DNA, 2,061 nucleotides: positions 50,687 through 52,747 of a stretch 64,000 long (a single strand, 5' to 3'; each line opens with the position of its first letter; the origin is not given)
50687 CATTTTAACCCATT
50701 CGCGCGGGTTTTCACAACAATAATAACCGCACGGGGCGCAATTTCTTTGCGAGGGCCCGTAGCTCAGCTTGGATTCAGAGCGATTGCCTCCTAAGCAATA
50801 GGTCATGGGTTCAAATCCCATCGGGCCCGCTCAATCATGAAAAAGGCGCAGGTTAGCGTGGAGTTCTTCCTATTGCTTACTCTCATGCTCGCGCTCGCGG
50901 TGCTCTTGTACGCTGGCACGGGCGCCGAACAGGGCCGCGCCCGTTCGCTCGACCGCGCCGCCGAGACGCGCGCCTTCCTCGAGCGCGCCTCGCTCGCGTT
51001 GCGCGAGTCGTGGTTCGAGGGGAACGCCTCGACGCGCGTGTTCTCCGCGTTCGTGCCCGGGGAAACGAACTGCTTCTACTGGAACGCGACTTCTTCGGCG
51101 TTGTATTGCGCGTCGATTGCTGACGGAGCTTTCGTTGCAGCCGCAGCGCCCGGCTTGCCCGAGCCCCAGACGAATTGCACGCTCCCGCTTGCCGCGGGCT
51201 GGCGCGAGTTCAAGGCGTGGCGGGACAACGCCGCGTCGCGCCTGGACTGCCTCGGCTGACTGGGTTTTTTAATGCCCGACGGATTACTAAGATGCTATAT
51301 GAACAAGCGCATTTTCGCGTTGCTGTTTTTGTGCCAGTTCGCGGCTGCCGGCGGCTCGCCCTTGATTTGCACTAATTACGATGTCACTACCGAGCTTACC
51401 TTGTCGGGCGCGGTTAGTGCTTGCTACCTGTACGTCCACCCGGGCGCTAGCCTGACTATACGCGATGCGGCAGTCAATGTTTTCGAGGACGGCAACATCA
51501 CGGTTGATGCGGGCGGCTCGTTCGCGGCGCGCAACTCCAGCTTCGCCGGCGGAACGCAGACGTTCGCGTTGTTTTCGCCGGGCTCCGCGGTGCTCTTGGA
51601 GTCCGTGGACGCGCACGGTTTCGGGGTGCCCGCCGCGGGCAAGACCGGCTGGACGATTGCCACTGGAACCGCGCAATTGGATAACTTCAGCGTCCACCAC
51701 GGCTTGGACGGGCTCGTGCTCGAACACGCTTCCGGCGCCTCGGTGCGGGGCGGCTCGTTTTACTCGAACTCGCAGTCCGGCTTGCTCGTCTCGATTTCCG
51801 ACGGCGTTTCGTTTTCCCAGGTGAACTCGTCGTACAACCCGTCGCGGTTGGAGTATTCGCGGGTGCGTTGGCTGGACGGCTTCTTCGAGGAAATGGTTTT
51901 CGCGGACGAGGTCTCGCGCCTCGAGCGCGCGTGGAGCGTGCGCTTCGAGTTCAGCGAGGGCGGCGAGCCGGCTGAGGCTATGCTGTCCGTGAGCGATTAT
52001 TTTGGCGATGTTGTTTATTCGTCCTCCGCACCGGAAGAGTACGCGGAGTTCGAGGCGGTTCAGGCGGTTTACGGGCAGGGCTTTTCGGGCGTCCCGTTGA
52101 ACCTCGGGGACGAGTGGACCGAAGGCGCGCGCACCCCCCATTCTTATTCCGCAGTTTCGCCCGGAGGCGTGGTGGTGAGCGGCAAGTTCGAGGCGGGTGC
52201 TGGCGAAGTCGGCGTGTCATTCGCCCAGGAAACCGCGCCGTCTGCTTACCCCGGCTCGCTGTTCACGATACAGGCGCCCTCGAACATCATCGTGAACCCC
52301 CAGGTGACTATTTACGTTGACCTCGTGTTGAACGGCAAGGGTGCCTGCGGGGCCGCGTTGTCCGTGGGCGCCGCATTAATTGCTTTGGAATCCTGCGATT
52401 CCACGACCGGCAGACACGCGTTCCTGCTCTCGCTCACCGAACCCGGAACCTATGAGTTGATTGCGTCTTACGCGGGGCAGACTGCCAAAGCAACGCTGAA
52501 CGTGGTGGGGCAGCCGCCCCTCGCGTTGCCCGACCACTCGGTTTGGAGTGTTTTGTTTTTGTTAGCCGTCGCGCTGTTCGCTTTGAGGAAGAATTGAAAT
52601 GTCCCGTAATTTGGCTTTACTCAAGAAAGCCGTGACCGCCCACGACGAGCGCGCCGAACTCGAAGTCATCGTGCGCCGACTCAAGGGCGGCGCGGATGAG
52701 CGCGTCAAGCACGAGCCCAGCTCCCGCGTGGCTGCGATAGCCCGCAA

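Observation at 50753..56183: Tad/Flp-like pilus locus with two mini-pilins, starting 8 nt after tRNA-Arg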

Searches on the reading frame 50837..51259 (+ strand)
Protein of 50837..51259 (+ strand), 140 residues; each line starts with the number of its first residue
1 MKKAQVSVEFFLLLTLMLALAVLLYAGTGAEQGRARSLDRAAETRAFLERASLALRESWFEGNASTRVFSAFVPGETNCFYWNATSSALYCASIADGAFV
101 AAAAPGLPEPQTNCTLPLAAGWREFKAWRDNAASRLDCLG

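Call 5: search_protein_families(library=pfam, proteins=[window:50837-51259:+], max_evalue=1)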
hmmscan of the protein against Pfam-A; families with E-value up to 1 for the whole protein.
window:50837-51259:+ (140 aa): 1 family
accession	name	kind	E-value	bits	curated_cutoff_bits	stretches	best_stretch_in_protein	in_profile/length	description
PF04021.17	Class_IIIsignal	-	0.00069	19.9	23.7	1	2-23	1-22/27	Class III signal peptide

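Call 20: search_protein_families(library=ncbifam, proteins=[window:50837-51259:+], max_evalue=0.01)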
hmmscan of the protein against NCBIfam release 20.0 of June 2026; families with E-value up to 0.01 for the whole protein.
window:50837-51259:+ (140 aa): 0 families

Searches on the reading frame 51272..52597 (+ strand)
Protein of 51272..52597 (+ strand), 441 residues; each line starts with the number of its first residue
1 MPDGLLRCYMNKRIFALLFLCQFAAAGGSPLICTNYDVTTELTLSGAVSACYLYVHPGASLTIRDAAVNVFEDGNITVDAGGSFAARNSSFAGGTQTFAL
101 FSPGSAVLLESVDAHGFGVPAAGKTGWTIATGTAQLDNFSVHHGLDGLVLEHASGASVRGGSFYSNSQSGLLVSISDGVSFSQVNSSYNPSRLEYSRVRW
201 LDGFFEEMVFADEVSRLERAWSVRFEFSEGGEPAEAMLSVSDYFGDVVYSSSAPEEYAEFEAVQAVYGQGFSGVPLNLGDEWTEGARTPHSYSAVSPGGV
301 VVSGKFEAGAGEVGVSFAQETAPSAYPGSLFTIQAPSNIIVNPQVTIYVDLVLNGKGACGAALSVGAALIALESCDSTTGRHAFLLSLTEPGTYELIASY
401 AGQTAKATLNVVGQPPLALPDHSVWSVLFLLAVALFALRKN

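Call 5: search_protein_families(library=pfam, proteins=[window:51272-52597:+], max_evalue=1)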
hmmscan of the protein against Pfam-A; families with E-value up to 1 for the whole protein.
window:51272-52597:+ (441 aa): 2 families
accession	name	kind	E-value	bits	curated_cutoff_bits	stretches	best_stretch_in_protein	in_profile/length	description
PF13229.12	Beta_helix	-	0.0037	17.3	25.9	1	132-190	9-68/158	Right handed beta helix region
PF17936.7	Big_6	-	0.28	11.9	27.6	0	57-86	23-50/83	Bacterial Ig domain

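Call 20: search_protein_families(library=ncbifam, proteins=[window:51299-52597:+], max_evalue=0.01)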
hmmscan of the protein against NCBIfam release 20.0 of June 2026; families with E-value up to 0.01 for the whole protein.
window:51299-52597:+ (432 aa): 0 families

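Call 88: search_solved_structures(query=window:51299-52597:+, max_evalue=1)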
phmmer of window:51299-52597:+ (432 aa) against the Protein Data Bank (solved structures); distinct sequences matched with E-value up to 1: 9.
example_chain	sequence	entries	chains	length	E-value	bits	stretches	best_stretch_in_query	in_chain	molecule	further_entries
8xfq_A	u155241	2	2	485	0.018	17.2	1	26-172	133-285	mannuronan 5-epimerase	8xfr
8ja4_A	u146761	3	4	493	0.019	17.2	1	27-172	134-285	mannuronan 5-epimerase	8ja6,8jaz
5lw3_A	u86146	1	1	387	0.061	15.5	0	141-175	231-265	Poly(beta-D-mannuronate) C5 epimerase 6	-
5bu8_A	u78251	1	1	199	0.31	13.1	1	87-134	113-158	DNA stabilization protein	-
5bu5_A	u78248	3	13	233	0.39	12.8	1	87-134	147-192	DNA stabilization protein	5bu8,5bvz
2dit_A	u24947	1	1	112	0.49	12.5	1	176-268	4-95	HIV TAT specific factor 1 variant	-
2poh_A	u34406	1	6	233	0.64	12.1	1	63-130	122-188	Head completion protein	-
3c9i_A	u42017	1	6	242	0.68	12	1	63-130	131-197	Tail needle protein gp26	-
4zkp_A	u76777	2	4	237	0.86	11.7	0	63-130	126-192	Tail needle protein gp26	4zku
